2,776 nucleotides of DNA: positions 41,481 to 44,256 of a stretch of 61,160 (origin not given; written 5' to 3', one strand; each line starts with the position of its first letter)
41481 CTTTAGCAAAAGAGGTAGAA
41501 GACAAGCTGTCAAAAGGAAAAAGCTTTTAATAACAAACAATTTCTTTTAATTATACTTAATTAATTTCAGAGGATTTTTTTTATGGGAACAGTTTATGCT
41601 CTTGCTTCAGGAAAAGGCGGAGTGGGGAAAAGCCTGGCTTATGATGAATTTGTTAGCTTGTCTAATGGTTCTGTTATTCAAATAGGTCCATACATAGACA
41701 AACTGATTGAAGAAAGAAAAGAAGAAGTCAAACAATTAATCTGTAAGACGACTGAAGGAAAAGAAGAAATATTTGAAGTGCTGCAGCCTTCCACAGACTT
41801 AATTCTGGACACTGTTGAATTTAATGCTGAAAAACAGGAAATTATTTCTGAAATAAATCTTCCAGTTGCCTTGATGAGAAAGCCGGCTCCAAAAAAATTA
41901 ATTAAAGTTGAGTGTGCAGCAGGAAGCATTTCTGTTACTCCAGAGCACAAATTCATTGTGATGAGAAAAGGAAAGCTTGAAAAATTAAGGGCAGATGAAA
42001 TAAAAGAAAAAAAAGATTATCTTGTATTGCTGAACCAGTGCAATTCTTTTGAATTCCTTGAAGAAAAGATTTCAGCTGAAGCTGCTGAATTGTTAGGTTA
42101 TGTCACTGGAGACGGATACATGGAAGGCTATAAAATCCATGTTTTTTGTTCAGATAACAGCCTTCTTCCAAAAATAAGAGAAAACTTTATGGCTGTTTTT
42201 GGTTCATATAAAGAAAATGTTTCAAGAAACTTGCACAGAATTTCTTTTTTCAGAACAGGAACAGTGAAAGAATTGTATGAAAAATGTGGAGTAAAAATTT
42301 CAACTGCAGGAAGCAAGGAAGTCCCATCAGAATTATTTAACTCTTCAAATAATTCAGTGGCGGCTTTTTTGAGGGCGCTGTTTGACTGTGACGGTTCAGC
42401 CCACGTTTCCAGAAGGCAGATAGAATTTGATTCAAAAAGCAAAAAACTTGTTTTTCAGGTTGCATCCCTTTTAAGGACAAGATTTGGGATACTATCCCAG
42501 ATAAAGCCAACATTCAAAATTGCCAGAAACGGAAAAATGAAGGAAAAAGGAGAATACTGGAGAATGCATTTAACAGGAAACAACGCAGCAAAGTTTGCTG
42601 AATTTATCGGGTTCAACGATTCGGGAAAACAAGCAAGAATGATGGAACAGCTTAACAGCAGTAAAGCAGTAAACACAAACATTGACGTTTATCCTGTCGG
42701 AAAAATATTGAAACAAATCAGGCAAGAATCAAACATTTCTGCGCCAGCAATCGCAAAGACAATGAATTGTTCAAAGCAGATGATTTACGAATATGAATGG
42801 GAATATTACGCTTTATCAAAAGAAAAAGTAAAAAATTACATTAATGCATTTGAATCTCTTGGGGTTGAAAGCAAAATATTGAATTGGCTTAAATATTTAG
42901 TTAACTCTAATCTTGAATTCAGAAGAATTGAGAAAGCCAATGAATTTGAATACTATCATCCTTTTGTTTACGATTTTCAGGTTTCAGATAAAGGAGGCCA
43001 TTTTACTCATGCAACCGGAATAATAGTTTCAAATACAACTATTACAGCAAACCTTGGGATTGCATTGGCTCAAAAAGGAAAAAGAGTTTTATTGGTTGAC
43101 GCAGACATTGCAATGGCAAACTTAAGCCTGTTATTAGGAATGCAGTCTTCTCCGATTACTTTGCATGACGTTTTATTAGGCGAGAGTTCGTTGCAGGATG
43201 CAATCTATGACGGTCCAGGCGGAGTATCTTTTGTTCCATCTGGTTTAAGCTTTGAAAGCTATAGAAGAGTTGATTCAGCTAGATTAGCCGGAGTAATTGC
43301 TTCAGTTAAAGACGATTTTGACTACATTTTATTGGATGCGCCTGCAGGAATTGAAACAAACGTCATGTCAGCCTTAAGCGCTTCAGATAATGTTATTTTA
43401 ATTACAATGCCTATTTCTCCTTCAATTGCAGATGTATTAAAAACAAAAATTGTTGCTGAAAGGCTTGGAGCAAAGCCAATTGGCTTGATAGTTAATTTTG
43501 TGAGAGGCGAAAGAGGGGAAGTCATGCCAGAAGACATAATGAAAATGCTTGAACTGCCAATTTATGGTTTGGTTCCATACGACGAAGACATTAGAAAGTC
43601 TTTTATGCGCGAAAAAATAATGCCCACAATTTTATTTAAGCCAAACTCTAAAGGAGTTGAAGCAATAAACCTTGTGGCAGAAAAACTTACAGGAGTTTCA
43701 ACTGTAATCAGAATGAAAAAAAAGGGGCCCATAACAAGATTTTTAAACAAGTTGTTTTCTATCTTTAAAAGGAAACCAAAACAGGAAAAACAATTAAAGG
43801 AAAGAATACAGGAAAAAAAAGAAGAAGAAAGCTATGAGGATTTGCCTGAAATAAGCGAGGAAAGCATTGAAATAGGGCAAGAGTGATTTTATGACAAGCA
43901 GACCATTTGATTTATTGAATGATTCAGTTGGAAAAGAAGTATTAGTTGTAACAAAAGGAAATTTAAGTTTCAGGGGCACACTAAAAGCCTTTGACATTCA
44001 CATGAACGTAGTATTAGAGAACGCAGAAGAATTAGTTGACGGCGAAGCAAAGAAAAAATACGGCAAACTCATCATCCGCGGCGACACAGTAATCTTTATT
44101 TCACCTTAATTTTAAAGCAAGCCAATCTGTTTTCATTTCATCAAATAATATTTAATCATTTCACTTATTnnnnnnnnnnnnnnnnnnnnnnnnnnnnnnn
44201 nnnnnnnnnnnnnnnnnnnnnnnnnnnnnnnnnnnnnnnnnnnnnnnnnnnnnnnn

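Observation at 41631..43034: Intein in the Walker A motif of a MinD-family ATPase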

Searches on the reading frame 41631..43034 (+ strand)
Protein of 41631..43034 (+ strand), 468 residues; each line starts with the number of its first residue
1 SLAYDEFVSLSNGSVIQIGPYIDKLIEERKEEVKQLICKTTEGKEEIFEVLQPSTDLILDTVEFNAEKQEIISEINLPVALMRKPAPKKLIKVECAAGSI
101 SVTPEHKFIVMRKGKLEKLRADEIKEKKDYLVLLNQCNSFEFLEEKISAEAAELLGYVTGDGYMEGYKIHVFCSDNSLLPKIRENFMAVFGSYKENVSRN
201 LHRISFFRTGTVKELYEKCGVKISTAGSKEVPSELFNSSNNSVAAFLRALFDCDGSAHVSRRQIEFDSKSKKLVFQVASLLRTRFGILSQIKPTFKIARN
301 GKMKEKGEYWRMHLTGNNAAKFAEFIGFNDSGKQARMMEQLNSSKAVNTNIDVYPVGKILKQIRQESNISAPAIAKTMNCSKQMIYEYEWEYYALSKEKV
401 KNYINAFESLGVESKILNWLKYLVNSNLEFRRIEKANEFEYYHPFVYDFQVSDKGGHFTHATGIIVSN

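Call 4: search_protein_families(library=pfam, proteins=[window:41631-43034:+], max_evalue=0.01)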
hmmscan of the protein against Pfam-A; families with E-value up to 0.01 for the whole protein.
window:41631-43034:+ (468 aa): 4 families
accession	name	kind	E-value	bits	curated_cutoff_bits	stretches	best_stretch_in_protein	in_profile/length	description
PF14528.11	LAGLIDADG_3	-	1.7e-18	67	22.5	1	243-327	3-82/82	LAGLIDADG-like domain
PF14890.11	Intein_splicing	-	1.4e-09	38.4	35.8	1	62-468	29-155/155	Intein splicing domain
PF08279.18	HTH_11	-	0.0026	18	25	1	358-387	4-34/55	HTH domain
PF01381.28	HTH_3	-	0.0086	16.5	23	0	360-407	1-48/55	Helix-turn-helix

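Call 5: search_protein_families(library=ncbifam, proteins=[window:41631-43034:+], max_evalue=0.01)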
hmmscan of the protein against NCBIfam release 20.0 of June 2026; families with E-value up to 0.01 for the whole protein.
window:41631-43034:+ (468 aa): 12 families
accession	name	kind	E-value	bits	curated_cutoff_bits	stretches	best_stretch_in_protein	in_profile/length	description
NF011491.0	PRK14898.1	equivalog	1.9e-17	62.6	783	1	158-468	252-543/860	DNA-directed RNA polymerase subunit A''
NF005852.0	PRK07773.1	equivalog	7.7e-16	57.5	780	1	92-365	455-735/886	replicative DNA helicase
NF003157.0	PRK04132.1-2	equivalog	7.9e-14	50.5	1103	1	83-369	106-382/864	replication factor C small subunit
NF011418.0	PRK14845.1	equivalog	1.1e-13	49.8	756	1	89-408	92-370/1049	translation initiation factor IF-2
NF006207.0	PRK08332.1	equivalog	3.6e-13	47.7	2400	1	48-390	908-1252/1684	vitamin B12-dependent ribonucleotide reductase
NF011287.0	PRK14698.1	equivalog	1.2e-11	43.5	1238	1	145-293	387-535/1017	V-type ATP synthase subunit A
NF045703.1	rSAM_Tes_intein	exception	1.6e-11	42.7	1700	1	82-147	223-288/1040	tetraether lipid synthase Tes, intein-containing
NF038098.1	GyrA_w_intein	exception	3.2e-11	41.9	1850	1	122-368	211-452/1232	intein-containing DNA gyrase subunit A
NF011303.0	PRK14715.1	equivalog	1.7e-10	38.7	1585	1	154-363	1123-1343/1627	DNA-directed DNA polymerase II large subunit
TIGR01445.1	intein_Nterm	domain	2.3e-06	28.5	24.5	1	2-110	2-83/83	intein N-terminal splicing region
NF011302.0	PRK14714.1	equivalog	1.8e-05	22.5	1791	1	50-136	974-1056/1350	DNA-directed DNA polymerase II large subunit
NF003162.0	PRK04140.1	equivalog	0.0024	16.9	263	1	357-398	128-169/317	transcriptional regulator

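Call 34: search_protein_representatives(protein=window:41631-43034:+)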
Query: 468 residues. Proteins with E-value up to 0.001 (for the whole library): 2799; up to 1e-10: 520; up to 1e-30: 10. The best 150 are listed.
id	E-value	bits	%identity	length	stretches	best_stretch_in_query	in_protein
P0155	6.5e-84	298.9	51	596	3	1-141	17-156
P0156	1.5e-51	192.3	31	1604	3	83-467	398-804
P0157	2.4e-46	175.2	29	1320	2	3-454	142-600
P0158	3.9e-46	174.4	50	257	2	1-137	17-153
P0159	1.4e-45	172.6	46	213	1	1-192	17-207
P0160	1.0e-33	133.5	31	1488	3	154-454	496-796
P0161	1.9e-32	129.4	57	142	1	1-125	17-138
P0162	1.7e-31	126.2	32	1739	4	218-467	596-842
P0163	3.0e-31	125.4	31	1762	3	148-369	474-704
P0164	3.6e-31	125.1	32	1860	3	83-366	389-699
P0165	2.4e-30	122.4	25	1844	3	100-449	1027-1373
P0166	5.6e-30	121.2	30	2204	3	92-357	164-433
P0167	4.6e-29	118.2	33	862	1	84-468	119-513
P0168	5.0e-29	118.1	30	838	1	76-468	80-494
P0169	1.4e-28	116.5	26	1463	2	147-368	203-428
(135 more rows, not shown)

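Call 45: search_solved_structures(query=window:41631-43034:+, max_evalue=0.001, show_alignments=2)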
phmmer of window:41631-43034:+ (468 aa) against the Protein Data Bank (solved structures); distinct sequences matched with E-value up to 0.001: 7.
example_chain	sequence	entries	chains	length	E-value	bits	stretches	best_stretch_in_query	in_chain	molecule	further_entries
7qsu_A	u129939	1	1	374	2.5e-10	43.2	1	145-317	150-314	V-ATPase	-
7qss_A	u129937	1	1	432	3.4e-10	42.8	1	145-317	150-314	V-type ATP synthase alpha chain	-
7qst_A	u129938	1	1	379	9.2e-06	28.2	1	134-252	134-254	V-type ATP synthase subunit A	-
2cw7_A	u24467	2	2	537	1.4e-05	27.6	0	125-283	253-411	Endonuclease PI-PkoII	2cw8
2jmz_A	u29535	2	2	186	1.6e-05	27.4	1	2-158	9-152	Hypothetical protein MJ0781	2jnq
1dq3_A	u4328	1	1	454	2.9e-05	26.5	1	99-336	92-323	ENDONUCLEASE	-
6rpp_A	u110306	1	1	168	0.00022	23.7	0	4-127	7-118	Cell division control protein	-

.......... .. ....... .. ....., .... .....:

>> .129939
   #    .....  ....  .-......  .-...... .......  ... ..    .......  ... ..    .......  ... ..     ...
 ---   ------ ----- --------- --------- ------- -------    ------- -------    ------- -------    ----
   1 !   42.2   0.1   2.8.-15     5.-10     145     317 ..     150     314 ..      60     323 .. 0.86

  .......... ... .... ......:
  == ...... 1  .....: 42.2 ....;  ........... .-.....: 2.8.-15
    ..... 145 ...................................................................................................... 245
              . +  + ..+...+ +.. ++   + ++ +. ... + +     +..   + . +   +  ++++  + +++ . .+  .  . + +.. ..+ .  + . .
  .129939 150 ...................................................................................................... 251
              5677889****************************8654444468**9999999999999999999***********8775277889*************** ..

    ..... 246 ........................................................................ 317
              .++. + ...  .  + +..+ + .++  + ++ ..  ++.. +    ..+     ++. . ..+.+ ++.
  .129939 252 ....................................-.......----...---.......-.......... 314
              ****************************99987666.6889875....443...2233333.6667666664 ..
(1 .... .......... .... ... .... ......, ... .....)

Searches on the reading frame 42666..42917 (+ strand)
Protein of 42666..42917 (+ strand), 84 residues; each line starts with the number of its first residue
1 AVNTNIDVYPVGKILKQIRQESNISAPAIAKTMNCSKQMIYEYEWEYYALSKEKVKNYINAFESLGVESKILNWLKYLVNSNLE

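Call 50: search_solved_structures(query=A3, max_evalue=1, show_alignments=2)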
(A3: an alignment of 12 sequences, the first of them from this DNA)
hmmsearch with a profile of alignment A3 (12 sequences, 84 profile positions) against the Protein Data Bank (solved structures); distinct sequences matched with E-value up to 1: 23.
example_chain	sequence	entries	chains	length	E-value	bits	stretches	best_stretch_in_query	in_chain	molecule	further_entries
28tn_A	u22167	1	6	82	3.5e-05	26.9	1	15-67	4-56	lambda repressor-like protein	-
2xiu_A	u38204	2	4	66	0.004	20.3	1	15-53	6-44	CYLR2 | CYLR2 SYNONYM CYTOLYSIN REPRESSOR 2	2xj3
1x57_A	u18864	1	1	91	0.0056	19.8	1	11-49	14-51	Endothelial differentiation-related factor 1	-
1utx_A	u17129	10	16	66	0.0065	19.6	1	15-53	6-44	CYLR2 | cytolysin regulator 2 | PUTATIVE TRANSCRIPTION REGULATOR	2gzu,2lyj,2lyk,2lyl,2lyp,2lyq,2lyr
6zvh_i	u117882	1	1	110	0.0082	19.3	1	11-47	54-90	Endothelial differentiation-related factor 1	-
9b0q_CH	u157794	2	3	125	0.011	18.9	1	11-47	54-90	Endothelial differentiation-related factor 1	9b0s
2p5t_A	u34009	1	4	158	0.011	18.9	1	11-63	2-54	Putative transcriptional regulator PezA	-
9p73_CH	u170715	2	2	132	0.011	18.9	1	11-47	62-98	Endothelial differentiation-related factor 1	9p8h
9rpv_E4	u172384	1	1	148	0.014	18.6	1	11-47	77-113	Endothelial differentiation-related factor 1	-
7o81_AU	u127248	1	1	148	0.014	18.5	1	11-47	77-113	EDF1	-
8ezt_A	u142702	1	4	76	0.017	18.3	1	11-62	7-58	HipB(Lp)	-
3mlf_A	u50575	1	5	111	0.02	18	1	13-63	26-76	transcriptional regulator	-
8tac_A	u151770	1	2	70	0.03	17.5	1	11-56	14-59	DBP48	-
9k3w_A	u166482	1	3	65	0.034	17.3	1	15-49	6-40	Transcriptional regulator, PbsX family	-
2b5a_A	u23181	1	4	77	0.037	17.2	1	11-57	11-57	C.BclI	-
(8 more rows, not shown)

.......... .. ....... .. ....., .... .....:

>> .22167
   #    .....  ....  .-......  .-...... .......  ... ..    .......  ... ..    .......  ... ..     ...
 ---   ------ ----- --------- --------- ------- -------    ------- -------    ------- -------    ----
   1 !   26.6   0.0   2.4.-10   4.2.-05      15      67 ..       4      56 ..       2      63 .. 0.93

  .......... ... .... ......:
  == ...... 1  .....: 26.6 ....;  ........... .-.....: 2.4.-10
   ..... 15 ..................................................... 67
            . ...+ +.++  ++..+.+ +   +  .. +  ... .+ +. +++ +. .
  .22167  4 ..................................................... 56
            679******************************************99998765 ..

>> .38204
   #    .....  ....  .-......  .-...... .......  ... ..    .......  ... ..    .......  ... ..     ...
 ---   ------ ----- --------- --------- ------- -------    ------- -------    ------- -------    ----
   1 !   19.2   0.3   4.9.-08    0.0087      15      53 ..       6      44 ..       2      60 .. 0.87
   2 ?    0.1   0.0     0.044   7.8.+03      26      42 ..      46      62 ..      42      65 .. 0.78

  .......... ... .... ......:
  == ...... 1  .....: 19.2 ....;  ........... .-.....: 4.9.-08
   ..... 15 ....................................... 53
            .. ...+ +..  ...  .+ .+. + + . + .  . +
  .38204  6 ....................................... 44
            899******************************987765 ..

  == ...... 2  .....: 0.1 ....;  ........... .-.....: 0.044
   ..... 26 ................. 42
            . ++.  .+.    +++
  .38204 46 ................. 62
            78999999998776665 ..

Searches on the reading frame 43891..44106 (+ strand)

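Call 24: search_protein_families(library=pfam, proteins=[window:43891-44106:+], max_evalue=0.1)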
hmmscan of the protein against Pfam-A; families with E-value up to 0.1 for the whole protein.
window:43891-44106:+ (72 aa): 2 families
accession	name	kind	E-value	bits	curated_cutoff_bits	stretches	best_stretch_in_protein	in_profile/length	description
PF01423.28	LSM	-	4.6e-23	81.1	23.4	1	8-72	2-66/66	LSM domain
PF14438.12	SM-ATX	-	7.5e-05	23.3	29.8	1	7-55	6-58/81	Ataxin 2 SM domain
